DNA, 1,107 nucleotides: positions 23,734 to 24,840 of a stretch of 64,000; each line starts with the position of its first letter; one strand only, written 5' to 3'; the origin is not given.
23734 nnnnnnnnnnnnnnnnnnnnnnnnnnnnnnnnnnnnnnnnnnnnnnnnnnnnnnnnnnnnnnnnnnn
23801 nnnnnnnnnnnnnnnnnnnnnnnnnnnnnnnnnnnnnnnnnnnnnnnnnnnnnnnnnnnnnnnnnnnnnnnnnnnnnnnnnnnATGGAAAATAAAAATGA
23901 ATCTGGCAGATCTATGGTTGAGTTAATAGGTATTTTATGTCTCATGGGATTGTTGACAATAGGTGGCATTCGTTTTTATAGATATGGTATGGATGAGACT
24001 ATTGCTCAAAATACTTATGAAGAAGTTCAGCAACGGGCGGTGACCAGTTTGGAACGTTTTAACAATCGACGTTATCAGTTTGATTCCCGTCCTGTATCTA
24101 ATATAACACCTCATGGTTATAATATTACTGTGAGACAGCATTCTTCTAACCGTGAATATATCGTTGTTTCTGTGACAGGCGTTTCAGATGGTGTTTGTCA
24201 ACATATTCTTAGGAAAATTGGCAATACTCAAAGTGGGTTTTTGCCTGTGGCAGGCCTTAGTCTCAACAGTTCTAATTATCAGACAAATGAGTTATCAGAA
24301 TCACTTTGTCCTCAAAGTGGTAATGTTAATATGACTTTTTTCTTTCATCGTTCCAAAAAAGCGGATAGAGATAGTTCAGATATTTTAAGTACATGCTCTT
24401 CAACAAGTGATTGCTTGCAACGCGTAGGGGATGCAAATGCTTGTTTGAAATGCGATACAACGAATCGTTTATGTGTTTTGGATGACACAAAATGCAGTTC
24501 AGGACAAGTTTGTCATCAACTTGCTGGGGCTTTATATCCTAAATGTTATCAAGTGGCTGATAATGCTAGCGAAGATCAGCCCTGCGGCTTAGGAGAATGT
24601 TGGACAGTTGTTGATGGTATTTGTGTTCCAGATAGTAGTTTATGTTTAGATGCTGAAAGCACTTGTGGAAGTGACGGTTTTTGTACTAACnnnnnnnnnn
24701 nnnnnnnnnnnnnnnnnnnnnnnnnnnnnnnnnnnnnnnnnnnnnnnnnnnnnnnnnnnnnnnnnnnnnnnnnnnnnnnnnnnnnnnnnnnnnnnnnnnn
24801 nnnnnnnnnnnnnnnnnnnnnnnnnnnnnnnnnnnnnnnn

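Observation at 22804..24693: rlmN reading frame runs without a stop codon into a Cys-rich prepilin-like gene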

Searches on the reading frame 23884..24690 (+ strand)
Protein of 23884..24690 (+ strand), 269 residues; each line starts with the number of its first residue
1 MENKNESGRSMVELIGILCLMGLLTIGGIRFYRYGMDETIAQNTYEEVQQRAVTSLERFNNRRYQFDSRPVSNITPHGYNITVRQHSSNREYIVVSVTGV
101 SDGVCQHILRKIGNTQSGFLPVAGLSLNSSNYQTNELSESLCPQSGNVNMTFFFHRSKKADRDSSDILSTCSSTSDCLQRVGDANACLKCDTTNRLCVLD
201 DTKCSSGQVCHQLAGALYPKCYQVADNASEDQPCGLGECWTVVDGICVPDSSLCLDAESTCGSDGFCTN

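Call 3: search_protein_families(library=pfam, proteins=[window:23884-24690:+], max_evalue=0.1)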
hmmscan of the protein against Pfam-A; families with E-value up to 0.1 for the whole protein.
window:23884-24690:+ (269 aa): 1 family
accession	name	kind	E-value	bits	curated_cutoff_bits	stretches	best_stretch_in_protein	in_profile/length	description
PF22175.2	Ogg-HhH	-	0.043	13.8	27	1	28-115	38-126/173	8-oxoguanine DNA glycosylase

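Call 4: search_protein_families(library=ncbifam, proteins=[window:23884-24690:+], max_evalue=0.1)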
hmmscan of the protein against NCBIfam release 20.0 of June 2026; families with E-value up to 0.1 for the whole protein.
window:23884-24690:+ (269 aa): 1 family
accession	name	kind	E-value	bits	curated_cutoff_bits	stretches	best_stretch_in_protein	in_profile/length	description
NF002305.0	PRK01229.1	equivalog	0.0077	15.7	183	1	27-115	55-144/210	N-glycosylase/DNA lyase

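Call 7: find_homologous_proteins(query=window:23884-24690:+)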
Query window:23884-24690:+ (269 aa): 4 proteins with E <= 0.001 among 209 candidates.
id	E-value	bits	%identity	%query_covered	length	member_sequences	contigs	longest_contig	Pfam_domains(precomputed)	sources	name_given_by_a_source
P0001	6.7e-127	440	68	100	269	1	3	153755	-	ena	-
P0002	7.5e-120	417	67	100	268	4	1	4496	-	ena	-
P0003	3.2e-117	409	65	98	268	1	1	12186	-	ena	-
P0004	1.4e-101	357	58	98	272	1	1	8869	-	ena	-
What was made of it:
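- Tried and rejected: The relatives came only from the protein collection (call 7) and from exact look-ups.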

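Call 9: find_encoding_contigs(protein=P0001, flank=4000, max_places=4)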
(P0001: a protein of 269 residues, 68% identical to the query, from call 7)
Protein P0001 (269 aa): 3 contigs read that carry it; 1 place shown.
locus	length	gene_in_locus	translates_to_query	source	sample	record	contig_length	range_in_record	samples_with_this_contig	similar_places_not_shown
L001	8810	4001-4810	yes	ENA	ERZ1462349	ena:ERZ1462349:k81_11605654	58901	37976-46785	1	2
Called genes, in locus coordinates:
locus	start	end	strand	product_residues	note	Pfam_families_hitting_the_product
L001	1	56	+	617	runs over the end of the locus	PF00890:FAD_binding_2 (faint), PF01134:GIDA, PF07992:Pyr_redox_2 (faint), PF12831:FAD_oxidored (weak), PF21680:GIDA_C_1st, PF13932:SAM_GIDA_C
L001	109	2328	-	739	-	PF00521:DNA_topoisoIV, PF03989:DNA_gyraseA_C (faint)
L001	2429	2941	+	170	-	PF06776:IalB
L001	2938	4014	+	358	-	PF21016:RlmN_N, PF04055:Radical_SAM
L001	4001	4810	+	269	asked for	-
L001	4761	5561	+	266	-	PF23441:SDR (weak), PF00106:adh_short, PF08659:KR, PF13460:NAD_binding_10 (weak), PF13561:adh_short_C2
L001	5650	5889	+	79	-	PF00550:PP-binding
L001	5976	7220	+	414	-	PF00109:ketoacyl-synt, PF02801:Ketoacyl-synt_C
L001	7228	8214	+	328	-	PF02618:YceG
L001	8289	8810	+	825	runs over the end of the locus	PF00343:Phosphorylase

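Call 10: find_encoding_contigs(protein=P0003, flank=4000, max_places=3)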
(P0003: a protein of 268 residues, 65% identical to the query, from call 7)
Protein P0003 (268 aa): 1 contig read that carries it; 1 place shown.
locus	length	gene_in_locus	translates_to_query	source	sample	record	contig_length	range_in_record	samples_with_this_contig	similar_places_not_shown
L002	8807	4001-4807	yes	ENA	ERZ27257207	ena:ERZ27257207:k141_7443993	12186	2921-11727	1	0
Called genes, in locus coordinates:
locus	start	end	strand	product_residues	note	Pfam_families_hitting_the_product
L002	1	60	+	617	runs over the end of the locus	PF01134:GIDA, PF12831:FAD_oxidored (weak), PF21680:GIDA_C_1st, PF13932:SAM_GIDA_C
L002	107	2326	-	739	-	PF00521:DNA_topoisoIV, PF03989:DNA_gyraseA_C (faint)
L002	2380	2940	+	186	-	PF06776:IalB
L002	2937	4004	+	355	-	PF21016:RlmN_N, PF04055:Radical_SAM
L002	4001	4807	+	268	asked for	-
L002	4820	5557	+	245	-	PF00106:adh_short, PF08659:KR, PF01370:Epimerase (weak), PF13460:NAD_binding_10 (weak), PF13561:adh_short_C2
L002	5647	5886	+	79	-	PF00550:PP-binding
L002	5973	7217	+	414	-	PF00109:ketoacyl-synt, PF02801:Ketoacyl-synt_C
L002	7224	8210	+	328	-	PF02618:YceG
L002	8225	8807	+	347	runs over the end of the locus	?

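Call 11: find_encoding_contigs(protein=P0002, flank=4000, max_places=3)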
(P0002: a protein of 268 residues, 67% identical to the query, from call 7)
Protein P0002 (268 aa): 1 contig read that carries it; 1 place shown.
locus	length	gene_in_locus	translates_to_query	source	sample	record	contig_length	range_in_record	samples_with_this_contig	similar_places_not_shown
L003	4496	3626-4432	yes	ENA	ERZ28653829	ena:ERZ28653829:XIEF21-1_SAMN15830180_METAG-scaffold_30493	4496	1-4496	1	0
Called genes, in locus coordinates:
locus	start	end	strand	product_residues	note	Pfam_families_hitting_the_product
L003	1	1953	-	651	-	?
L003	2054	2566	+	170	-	PF06776:IalB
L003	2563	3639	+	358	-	PF21016:RlmN_N, PF04055:Radical_SAM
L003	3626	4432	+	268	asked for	-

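Call 12: find_encoding_contigs(protein=P0004, flank=4000, max_places=3)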
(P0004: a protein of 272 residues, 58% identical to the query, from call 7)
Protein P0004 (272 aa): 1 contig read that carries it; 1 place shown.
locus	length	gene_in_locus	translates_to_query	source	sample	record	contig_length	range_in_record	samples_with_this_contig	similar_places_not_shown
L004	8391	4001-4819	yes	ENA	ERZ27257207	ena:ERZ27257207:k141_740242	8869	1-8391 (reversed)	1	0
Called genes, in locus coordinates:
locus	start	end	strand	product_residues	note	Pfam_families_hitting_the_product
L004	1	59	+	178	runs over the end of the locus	?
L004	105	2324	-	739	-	PF00521:DNA_topoisoIV, PF03989:DNA_gyraseA_C (faint)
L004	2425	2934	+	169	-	PF06776:IalB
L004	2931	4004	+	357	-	PF21016:RlmN_N, PF04055:Radical_SAM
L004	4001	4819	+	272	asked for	-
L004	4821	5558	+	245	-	PF00106:adh_short, PF08659:KR, PF13460:NAD_binding_10 (weak), PF13561:adh_short_C2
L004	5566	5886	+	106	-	PF00550:PP-binding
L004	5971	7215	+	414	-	PF00109:ketoacyl-synt, PF02801:Ketoacyl-synt_C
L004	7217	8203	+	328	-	PF02618:YceG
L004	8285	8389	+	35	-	?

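Call 16: find_related_loci(query=A2, collection=genome_contigs, flank=5000)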
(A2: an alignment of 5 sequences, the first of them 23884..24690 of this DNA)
Query A2 (269 aa) in genome_contigs; peptide patterns used: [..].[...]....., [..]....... (x = any residue, [..] = any of these).
24 stretches matched a pattern, but none encodes a relative of the query by tblastn (E <= 1e-3).

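Call 17: find_related_loci(query=A2, collection=metagenome_contigs, flank=3000)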
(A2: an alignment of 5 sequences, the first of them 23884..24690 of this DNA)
Query A2 (269 aa) in metagenome_contigs; peptide patterns used: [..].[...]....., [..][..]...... (x = any residue, [..] = any of these).
82 stretches matched a pattern, but none encodes a relative of the query by tblastn (E <= 1e-3).
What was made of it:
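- Tried and rejected: Pattern-based scans for the pilin-like family in GTDB species-representative genomes and in JGI metagenomes found nothing (calls 16, 17).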

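Call 32: search_protein_families(library=ncbifam, proteins=[window:23884-24690:+], max_evalue=10)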
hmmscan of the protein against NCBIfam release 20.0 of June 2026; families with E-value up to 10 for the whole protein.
window:23884-24690:+ (269 aa): 1 family
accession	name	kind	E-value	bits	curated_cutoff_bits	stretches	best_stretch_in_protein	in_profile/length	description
NF002305.0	PRK01229.1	equivalog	0.0077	15.7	183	1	27-115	55-144/210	N-glycosylase/DNA lyase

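Call 36: predict_structure(alignment_id=A2)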
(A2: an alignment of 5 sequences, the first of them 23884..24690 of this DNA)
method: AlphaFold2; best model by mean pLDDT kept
length: 269 residues; sequences in the alignment: 5
mean_pLDDT: 75.8   pTM: 0.64
mean pLDDT of the five models: 75.8, 74.6, 74.0, 72.7, 71.7
residues with pLDDT >= 90: 6; 70-90: 197; 50-70: 46; < 50: 20
segments of 3 or more residues with pLDDT < 50: 1-5, 62-72, 161-164
pLDDT, mean of each block of 10 residues (from residue 1): 48 69 66 77 83 73 47 61 77 85 87 70 84 81 83 75 56 77 83 82 87 78 84 80 88 85 83
secondary structure, 60 per line:
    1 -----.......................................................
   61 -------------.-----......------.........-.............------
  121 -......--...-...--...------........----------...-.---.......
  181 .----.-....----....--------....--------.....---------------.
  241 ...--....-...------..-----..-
elements in order: H6-60 E80-85 E92-100 H102-114 E122-127 E130-132 E148-155 H174-181 E188-191 E196-199 E208-211 E220-224 E240-243 E246-249
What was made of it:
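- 23884..24693 (+): Pilin-like gene (269 aa plus a TAA stop that now also ends rlmN). It is nested in frame in the long ORF. AlphaFold2 gives pLDDT 75.8, a helix at residues 6-60 and a beta-sheet head (call 36).
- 24394..24684 (+): Cys-rich C-terminal module (residues 171-267, 14 Cys). The model shows short beta-hairpins there (call 36).
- On Type IV pilin / class III signal peptide (IPR012902; PF07963, TIGR02532): The AF2 model (pLDDT 75.8) has helix 6-60 and beta strands (call 36).
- Closest known: Type IVb pilins. Same: The protein has a hydrophilic leader ending in Gly, Glu at +5 and a helix of about 55 residues followed by a beta-sheet head (call 36).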

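Call 38: fold_search(model_id=the predicted structure, library=pdb)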
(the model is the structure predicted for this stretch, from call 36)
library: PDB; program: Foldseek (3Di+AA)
matches with E <= 10: 439; with E <= 0.001: 1
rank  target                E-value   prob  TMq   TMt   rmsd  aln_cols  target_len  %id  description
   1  8uhf_E                7.7e-04  1.00  0.31  0.40   6.8       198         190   13  Cryo-EM of Vibrio cholerae toxin co-regulated pilus - asymmetric reconstruction (released 2023-12-06)
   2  1q5f_MODEL_1_A        1.7e-01  0.47  0.20  0.31   4.5        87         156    9  NMR Structure of Type IVb pilin (PilS) from Salmonella typhi (released 2004-07-27)
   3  2mvb_MODEL_1_A        4.2e-01  0.06  0.13  0.19   9.0       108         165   13  NMR structure of the protein NP_344732.1 from Streptococcus pneumoniae TIGR4 (released 2014-11-05)
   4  1bx2_B                4.8e-01  0.07  0.10  0.13  13.4       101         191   12  CRYSTAL STRUCTURE OF HLA-DR2 (DRA*0101,DRB1*1501) COMPLEXED WITH A PEPTIDE FROM HUMAN MYELIN BASIC PROTEIN (released 1998-10-21)
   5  2ymt_A                5.4e-01  0.10  0.13  0.25  10.2        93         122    8  gamma 2 adaptin EAR domain crystal structure with phage peptide GEEWGPWV (released 2013-07-10)
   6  7nze_DDD              5.4e-01  0.03  0.09  0.11  13.6       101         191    9  Crystal structure of HLA-DR4 in complex with a human collagen type II peptide (released 2022-06-08)
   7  8oin_BB               5.8e-01  0.08  0.15  0.24  15.3        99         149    8  55S mammalian mitochondrial ribosome with mtRF1 and P-site tRNA (released 2023-06-14)
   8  5jlz_B                6.5e-01  0.08  0.11  0.14  12.8       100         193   12  Crystal structure of HLA-DRB1*04:01 in complex with modified alpha-enolase peptide 26-40 with citrulline at the positi (released 2016-12-07)
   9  3j7y_U                6.5e-01  0.07  0.16  0.30  15.9       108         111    9  Structure of the large ribosomal subunit from human mitochondria (released 2014-10-15)
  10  5ni9_B                6.9e-01  0.08  0.11  0.15  12.3       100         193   12  Crystal structure of HLA-DRB1*04:01 with the alpha-enolase peptide 326-340 (released 2018-06-13)
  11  5nig_B                6.9e-01  0.08  0.11  0.14  12.3       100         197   12  Crystal structure of HLA-DRB1*04:01 with modified alpha-enolase peptide 326-340 (arginine 327 to citrulline) (released 2018-06-13)
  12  4h25_E                7.4e-01  0.10  0.11  0.15  12.0        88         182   12  TCR interaction with peptide mimics of nickel offers structure insights to nickel contact allergy (released 2013-10-16)
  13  1aqd_B                7.4e-01  0.06  0.10  0.14  13.3       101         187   11  HLA-DR1 (DRA, DRB1 0101) HUMAN CLASS II HISTOCOMPATIBILITY PROTEIN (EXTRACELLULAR DOMAIN) COMPLEXED WITH ENDOGENOUS PE (released 1998-01-28)
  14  4is6_B                8.3e-01  0.08  0.11  0.15  13.4       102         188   11  Crystal structure of HLA-DR4 bound to GP100 peptide (released 2013-10-23)
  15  7yxb_B                8.3e-01  0.06  0.10  0.14  13.2       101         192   11  MHC-II dynamics are maintained in HLA-DR allotypes to ensure catalyzed peptide exchange (released 2023-02-22)
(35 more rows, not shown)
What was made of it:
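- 23884..24693 (+): The top Foldseek PDB hits are TcpA (8uhf_E, E = 7.7e-4) and PilS (1q5f) (call 38).
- Closest known: Type IVb pilins. Same: The best fold matches are TcpA and PilS (call 38).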

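Call 44: search_protein_representatives(alignment_id=A2)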
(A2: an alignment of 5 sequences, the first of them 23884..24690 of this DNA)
Query: 5 sequences, 268 profile positions. Proteins with E-value up to 0.001 (for the whole library): 1603; up to 1e-10: 79; up to 1e-30: 2. The best 150 are listed.
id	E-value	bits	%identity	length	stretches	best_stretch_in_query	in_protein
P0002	4.1e-155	531.3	-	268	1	1-268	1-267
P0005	1.5e-57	211.4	-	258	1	1-267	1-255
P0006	1.4e-17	80.3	-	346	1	2-213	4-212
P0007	1.6e-15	73.5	-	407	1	4-203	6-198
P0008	4.4e-15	72.1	-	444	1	3-111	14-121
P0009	4.8e-15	72.0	-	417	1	3-221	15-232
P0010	9.4e-15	71.0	-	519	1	4-212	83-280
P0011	1.4e-14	70.4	-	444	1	1-265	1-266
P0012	3.3e-14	69.2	-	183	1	4-111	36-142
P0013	5.6e-14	68.5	-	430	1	3-163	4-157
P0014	6.2e-14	68.3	-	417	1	5-234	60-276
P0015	7.3e-14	68.1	-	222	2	1-110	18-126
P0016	9.0e-14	67.8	-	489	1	3-109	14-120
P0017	1.8e-13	66.8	-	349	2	4-135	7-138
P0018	2.3e-13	66.5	-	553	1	4-111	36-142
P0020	3.1e-13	66.0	-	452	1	1-111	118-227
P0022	3.9e-13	65.7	-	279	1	5-178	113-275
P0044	7.7e-12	61.5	-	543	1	6-218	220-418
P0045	7.9e-12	61.4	-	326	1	4-179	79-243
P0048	8.6e-12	61.3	-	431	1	5-167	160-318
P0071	4.1e-11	59.1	-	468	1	4-115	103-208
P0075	5.5e-11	58.7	-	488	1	5-234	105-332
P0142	2.6e-09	53.2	-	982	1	3-215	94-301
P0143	2.6e-09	53.2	-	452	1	3-114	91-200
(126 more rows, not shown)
